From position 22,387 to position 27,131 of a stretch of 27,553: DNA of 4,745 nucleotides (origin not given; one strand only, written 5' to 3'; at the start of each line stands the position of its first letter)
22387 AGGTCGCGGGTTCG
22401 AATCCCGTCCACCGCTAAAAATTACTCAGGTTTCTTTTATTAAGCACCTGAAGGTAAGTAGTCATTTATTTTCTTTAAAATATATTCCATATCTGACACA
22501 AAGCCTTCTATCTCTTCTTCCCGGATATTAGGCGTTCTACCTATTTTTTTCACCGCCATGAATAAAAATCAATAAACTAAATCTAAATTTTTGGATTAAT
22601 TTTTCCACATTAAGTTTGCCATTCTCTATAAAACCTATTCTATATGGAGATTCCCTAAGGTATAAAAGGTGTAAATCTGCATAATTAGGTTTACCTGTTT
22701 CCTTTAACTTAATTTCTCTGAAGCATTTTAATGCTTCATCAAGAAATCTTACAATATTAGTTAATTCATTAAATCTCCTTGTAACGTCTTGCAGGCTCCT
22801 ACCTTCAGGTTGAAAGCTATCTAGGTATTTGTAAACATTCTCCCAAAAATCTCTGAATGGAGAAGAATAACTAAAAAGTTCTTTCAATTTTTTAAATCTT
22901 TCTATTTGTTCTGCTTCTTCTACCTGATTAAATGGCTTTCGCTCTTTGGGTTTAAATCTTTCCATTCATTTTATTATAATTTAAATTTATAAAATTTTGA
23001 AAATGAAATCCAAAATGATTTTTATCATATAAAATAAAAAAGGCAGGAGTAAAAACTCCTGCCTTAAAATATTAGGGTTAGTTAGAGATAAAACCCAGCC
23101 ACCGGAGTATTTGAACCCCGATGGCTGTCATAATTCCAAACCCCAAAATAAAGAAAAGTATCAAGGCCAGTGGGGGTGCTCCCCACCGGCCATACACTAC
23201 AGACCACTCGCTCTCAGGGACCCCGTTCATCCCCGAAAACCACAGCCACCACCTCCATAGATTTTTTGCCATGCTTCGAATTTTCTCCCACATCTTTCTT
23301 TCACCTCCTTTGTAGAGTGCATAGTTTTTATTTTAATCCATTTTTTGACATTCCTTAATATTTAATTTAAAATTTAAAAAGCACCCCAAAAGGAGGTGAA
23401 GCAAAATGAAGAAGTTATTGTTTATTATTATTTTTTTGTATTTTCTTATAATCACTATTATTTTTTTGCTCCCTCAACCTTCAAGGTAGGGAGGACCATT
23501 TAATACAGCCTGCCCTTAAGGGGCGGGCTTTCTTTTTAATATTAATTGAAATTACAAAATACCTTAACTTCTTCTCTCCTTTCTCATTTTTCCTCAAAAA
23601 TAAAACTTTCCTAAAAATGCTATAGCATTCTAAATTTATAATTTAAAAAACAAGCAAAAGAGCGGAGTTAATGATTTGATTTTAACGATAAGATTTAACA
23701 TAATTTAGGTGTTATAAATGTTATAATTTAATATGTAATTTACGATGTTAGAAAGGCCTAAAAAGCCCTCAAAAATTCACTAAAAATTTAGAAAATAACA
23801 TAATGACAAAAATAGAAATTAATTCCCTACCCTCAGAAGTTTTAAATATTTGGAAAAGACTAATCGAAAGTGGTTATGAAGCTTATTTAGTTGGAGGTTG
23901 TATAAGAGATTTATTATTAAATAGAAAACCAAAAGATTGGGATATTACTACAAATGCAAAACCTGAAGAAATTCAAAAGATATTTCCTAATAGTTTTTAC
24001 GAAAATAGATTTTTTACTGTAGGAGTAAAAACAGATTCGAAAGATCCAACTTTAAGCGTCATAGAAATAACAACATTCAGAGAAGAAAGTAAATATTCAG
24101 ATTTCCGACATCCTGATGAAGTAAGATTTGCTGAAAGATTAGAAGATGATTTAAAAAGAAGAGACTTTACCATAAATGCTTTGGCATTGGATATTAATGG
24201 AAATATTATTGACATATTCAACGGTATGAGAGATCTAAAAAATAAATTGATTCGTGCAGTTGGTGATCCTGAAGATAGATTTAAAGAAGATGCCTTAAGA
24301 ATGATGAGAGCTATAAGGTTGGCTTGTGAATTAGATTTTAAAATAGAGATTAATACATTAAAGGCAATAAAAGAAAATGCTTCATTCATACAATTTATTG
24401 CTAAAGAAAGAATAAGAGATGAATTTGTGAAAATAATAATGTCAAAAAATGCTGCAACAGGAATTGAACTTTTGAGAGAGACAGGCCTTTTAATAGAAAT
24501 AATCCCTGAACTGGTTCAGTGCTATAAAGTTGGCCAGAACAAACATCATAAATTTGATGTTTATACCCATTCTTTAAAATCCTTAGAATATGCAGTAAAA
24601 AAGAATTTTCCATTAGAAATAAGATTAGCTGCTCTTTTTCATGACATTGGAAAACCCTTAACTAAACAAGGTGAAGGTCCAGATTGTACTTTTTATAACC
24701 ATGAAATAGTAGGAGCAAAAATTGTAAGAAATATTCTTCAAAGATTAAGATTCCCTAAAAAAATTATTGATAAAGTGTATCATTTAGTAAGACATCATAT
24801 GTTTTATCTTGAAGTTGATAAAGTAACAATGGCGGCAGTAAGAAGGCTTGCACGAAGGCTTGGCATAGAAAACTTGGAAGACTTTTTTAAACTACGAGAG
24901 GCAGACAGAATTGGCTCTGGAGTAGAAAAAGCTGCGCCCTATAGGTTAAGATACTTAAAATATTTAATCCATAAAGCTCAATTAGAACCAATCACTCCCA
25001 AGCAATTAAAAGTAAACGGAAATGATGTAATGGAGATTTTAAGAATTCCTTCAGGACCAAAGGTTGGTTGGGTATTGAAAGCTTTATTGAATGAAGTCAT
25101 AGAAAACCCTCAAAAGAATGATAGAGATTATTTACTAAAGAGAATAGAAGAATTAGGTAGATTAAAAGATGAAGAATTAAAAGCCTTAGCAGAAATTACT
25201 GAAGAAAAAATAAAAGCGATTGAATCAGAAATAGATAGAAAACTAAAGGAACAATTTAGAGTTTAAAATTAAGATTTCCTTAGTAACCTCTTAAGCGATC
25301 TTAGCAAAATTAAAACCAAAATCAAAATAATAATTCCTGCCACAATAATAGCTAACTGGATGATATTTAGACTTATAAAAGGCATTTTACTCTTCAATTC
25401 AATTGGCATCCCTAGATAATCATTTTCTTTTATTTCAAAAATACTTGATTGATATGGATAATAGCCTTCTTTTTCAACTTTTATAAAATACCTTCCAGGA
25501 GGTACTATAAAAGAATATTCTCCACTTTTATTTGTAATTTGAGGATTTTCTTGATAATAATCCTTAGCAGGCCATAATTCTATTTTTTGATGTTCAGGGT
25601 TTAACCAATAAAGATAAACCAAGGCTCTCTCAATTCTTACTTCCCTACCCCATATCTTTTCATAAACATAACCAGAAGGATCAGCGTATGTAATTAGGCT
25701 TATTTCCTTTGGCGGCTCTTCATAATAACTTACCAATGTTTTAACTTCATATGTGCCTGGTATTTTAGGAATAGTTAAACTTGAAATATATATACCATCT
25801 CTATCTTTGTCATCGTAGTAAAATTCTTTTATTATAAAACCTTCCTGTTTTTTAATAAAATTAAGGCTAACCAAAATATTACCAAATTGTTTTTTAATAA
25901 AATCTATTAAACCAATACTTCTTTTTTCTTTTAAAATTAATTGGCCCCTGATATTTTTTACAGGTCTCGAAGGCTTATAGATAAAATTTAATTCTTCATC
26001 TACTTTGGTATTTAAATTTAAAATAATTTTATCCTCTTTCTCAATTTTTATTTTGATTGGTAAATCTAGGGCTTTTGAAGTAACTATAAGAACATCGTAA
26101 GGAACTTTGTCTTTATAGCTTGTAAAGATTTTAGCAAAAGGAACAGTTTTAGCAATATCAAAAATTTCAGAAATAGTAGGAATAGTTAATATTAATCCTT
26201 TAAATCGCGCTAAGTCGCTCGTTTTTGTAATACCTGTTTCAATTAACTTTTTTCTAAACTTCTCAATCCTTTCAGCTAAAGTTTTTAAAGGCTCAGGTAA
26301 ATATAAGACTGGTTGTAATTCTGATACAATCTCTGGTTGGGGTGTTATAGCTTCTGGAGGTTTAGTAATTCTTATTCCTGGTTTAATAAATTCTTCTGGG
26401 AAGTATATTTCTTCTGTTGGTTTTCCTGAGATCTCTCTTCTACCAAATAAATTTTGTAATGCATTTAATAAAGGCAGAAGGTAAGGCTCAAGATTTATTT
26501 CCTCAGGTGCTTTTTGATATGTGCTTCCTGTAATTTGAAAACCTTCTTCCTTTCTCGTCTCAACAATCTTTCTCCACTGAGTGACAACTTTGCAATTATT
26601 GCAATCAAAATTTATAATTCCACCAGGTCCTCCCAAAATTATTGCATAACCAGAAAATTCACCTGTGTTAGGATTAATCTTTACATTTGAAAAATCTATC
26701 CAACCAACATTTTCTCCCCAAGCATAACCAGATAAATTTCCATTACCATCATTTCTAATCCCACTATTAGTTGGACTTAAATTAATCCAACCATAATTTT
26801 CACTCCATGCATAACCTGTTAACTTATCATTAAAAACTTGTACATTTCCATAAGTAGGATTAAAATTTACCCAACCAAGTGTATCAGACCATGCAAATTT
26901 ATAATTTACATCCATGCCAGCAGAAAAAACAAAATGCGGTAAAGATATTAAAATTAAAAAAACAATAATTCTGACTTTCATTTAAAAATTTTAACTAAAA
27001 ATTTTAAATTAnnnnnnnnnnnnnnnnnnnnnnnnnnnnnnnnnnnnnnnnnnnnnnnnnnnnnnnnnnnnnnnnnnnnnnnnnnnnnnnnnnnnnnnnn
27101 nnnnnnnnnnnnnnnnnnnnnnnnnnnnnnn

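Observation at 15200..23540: Six autonomous, GC-richer mini-gene cassettes with expression signals unlike the surrounding genome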

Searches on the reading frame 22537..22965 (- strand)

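Call 13: search_protein_families(library=pfam, max_evalue=1, proteins=[window:22537-22965:-])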
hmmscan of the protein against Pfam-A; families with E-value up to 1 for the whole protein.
window:22537-22965:- (142 aa): 0 families

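Call 57: search_protein_families(library=pfam, max_evalue=0.01, proteins=[L001:3910-4434:-, L001:5356-5958:-])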
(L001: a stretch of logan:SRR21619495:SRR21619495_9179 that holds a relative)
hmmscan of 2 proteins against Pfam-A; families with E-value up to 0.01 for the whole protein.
L001:3910-4434:- (174 aa): 0 families

L001:5356-5958:- (200 aa): 1 family
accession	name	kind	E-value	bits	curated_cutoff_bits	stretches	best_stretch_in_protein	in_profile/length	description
PF20803.2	PaaX_M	-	1.2e-18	67.4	24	1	114-190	2-78/83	PaaX protein central Cas2-like domain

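Call 58: search_protein_families(library=phrogs, max_evalue=0.01, proteins=[L001:3910-4434:-])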
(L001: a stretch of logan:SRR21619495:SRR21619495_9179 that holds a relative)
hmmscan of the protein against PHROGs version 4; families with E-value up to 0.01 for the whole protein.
L001:3910-4434:- (174 aa): 0 families

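Call 95: search_protein_families(library=padloc, max_evalue=0.01, proteins=[L001:3910-4434:-, L001:5356-5958:-])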
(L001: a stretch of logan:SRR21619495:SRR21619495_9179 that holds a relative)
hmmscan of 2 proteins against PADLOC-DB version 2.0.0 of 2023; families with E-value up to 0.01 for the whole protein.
L001:3910-4434:- (174 aa): 0 families

L001:5356-5958:- (200 aa): 4 families
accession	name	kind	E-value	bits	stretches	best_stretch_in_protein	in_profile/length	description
PDLC00935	Cas2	-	0.00029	19.2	1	121-165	3-48/96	CRISPR-associated endonuclease Cas2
PDLC01251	Cas2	-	0.00052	18.2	1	121-162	3-41/84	"CAS-I,CAS-II,CAS-III,CAS-IV,CAS-V,CAS-VI; acquisition_2"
PDLC02068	Cas2_II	-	0.00052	17.7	1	111-160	19-66/137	-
PDLC02070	Cas2_II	-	0.0019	16.6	1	122-155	4-35/89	-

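Call 97: search_protein_families(library=ncbifam, max_evalue=0.01, proteins=[L001:3910-4434:-, L001:5356-5958:-])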
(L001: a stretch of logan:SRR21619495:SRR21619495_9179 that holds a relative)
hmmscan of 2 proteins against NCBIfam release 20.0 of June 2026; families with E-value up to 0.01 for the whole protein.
L001:3910-4434:- (174 aa): 0 families

L001:5356-5958:- (200 aa): 2 families
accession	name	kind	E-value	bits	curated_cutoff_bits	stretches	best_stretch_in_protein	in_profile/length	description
TIGR01573.1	cas2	equivalog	0.0011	19.2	24.5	1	121-165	3-48/96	CRISPR-associated endonuclease Cas2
TIGR02277.1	PaaX_trns_reg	equivalog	0.0076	15.8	264.55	1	110-186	79-154/279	phenylacetic acid degradation operon negative regulatory protein PaaX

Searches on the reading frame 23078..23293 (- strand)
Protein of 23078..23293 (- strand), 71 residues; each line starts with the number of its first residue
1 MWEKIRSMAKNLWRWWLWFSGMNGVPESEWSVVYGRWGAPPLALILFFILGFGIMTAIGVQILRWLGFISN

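Call 13: search_protein_families(library=pfam, max_evalue=1, proteins=[window:23078-23293:-])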
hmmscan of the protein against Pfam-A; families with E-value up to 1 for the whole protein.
window:23078-23293:- (71 aa): 0 families

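Call 34: find_homologous_proteins(query=window:23081-23293:-, max_evalue=0.01)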
Query window:23081-23293:-: no candidate shares three 5-residue words with the query. No homologue found.

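Call 57: search_protein_families(library=pfam, max_evalue=0.01, proteins=[L001:3910-4434:-, L001:5356-5958:-])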
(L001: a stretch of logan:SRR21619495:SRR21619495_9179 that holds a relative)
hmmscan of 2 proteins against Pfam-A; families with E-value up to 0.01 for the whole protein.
L001:3910-4434:- (174 aa): 0 families

L001:5356-5958:- (200 aa): 1 family
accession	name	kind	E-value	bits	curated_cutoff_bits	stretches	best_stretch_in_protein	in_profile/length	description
PF20803.2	PaaX_M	-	1.2e-18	67.4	24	1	114-190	2-78/83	PaaX protein central Cas2-like domain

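Call 58: search_protein_families(library=phrogs, max_evalue=0.01, proteins=[window:23078-23293:-, L001:3910-4434:-])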
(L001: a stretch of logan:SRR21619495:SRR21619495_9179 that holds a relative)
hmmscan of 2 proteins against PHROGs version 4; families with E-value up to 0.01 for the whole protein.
window:23078-23293:- (71 aa): 0 families

L001:3910-4434:- (174 aa): 0 families

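Call 92: search_dna_similar(query=window:23081-23293:-, collection=phages, mode=protein, max_evalue=0.01)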
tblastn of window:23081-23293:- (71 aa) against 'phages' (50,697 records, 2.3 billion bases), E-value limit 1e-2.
No match.

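Call 95: search_protein_families(library=padloc, max_evalue=0.01, proteins=[window:23078-23293:-, L001:3910-4434:-, L001:5356-5958:-])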
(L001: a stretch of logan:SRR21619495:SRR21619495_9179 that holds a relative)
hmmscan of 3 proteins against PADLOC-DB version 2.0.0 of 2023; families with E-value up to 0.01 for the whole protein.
window:23078-23293:- (71 aa): 0 families

L001:3910-4434:- (174 aa): 0 families

L001:5356-5958:- (200 aa): 4 families
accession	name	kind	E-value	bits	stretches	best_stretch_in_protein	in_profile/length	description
PDLC00935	Cas2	-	0.00029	19.2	1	121-165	3-48/96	CRISPR-associated endonuclease Cas2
PDLC01251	Cas2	-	0.00052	18.2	1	121-162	3-41/84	"CAS-I,CAS-II,CAS-III,CAS-IV,CAS-V,CAS-VI; acquisition_2"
PDLC02068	Cas2_II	-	0.00052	17.7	1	111-160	19-66/137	-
PDLC02070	Cas2_II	-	0.0019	16.6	1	122-155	4-35/89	-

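Call 97: search_protein_families(library=ncbifam, max_evalue=0.01, proteins=[window:23078-23293:-, L001:3910-4434:-, L001:5356-5958:-])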
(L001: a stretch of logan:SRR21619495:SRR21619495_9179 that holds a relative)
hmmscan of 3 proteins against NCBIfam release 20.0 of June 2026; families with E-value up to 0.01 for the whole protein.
window:23078-23293:- (71 aa): 0 families

L001:3910-4434:- (174 aa): 0 families

L001:5356-5958:- (200 aa): 2 families
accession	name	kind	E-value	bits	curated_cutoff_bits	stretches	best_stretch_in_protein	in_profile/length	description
TIGR01573.1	cas2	equivalog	0.0011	19.2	24.5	1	121-165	3-48/96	CRISPR-associated endonuclease Cas2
TIGR02277.1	PaaX_trns_reg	equivalog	0.0076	15.8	264.55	1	110-186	79-154/279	phenylacetic acid degradation operon negative regulatory protein PaaX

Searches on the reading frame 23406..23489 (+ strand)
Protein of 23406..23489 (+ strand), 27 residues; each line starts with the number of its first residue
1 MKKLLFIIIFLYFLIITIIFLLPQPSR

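Call 13: search_protein_families(library=pfam, max_evalue=1, proteins=[window:23406-23489:+])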
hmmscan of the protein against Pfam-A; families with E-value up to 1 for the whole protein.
window:23406-23489:+ (27 aa): 0 families

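Call 57: search_protein_families(library=pfam, max_evalue=0.01, proteins=[L001:3910-4434:-, L001:5356-5958:-])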
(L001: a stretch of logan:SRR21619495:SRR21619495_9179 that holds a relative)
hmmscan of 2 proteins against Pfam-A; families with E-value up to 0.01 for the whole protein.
L001:3910-4434:- (174 aa): 0 families

L001:5356-5958:- (200 aa): 1 family
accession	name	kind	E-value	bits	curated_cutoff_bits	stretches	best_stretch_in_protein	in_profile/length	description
PF20803.2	PaaX_M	-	1.2e-18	67.4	24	1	114-190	2-78/83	PaaX protein central Cas2-like domain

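Call 58: search_protein_families(library=phrogs, max_evalue=0.01, proteins=[L001:3910-4434:-])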
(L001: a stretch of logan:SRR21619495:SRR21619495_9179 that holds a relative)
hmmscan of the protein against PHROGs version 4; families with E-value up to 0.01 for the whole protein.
L001:3910-4434:- (174 aa): 0 families

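Call 95: search_protein_families(library=padloc, max_evalue=0.01, proteins=[window:23406-23489:+, L001:3910-4434:-, L001:5356-5958:-])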
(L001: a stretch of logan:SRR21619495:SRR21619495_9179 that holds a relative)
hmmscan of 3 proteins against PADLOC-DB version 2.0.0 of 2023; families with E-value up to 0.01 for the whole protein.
window:23406-23489:+ (27 aa): 0 families

L001:3910-4434:- (174 aa): 0 families

L001:5356-5958:- (200 aa): 4 families
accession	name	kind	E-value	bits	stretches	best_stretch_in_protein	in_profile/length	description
PDLC00935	Cas2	-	0.00029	19.2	1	121-165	3-48/96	CRISPR-associated endonuclease Cas2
PDLC01251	Cas2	-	0.00052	18.2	1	121-162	3-41/84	"CAS-I,CAS-II,CAS-III,CAS-IV,CAS-V,CAS-VI; acquisition_2"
PDLC02068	Cas2_II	-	0.00052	17.7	1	111-160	19-66/137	-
PDLC02070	Cas2_II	-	0.0019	16.6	1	122-155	4-35/89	-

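Call 97: search_protein_families(library=ncbifam, max_evalue=0.01, proteins=[window:23406-23489:+, L001:3910-4434:-, L001:5356-5958:-])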
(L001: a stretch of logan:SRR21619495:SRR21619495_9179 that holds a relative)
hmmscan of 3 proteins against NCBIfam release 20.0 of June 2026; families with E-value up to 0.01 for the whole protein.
window:23406-23489:+ (27 aa): 0 families

L001:3910-4434:- (174 aa): 0 families

L001:5356-5958:- (200 aa): 2 families
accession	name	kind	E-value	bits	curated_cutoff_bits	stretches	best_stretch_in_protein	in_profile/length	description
TIGR01573.1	cas2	equivalog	0.0011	19.2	24.5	1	121-165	3-48/96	CRISPR-associated endonuclease Cas2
TIGR02277.1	PaaX_trns_reg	equivalog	0.0076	15.8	264.55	1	110-186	79-154/279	phenylacetic acid degradation operon negative regulatory protein PaaX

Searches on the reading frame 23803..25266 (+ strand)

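Call 106: search_protein_families(library=pfam, max_evalue=0.001, proteins=[window:23803-25266:+])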
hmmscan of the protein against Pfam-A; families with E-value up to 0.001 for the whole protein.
window:23803-25266:+ (487 aa): 4 families
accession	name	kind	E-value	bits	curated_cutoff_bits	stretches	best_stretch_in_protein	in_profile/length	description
PF01743.26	PolyA_pol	-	2.9e-41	141.2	23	1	27-151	1-126/126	Poly A polymerase head domain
PF12627.12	PolyA_pol_RNAbd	-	9.2e-22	77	22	1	178-237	1-60/64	Probable RNA and SrmB- binding site of polymerase A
PF01966.28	HD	-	3e-12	47.3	22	1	253-337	1-90/116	HD domain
PF13735.12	tRNA_NucTran2_2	-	1.6e-11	44.8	27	1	307-446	23-147/149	tRNA nucleotidyltransferase domain 2 putative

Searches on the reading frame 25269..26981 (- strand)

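Call 106: search_protein_families(library=pfam, max_evalue=0.001, proteins=[window:25269-26981:-])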
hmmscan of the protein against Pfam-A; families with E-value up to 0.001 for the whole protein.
window:25269-26981:- (570 aa): 1 family
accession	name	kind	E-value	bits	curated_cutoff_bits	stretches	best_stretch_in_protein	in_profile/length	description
PF13620.12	CarboxypepD_reg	-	4.5e-05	24.1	32.3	1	482-525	33-77/82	Carboxypeptidase regulatory-like domain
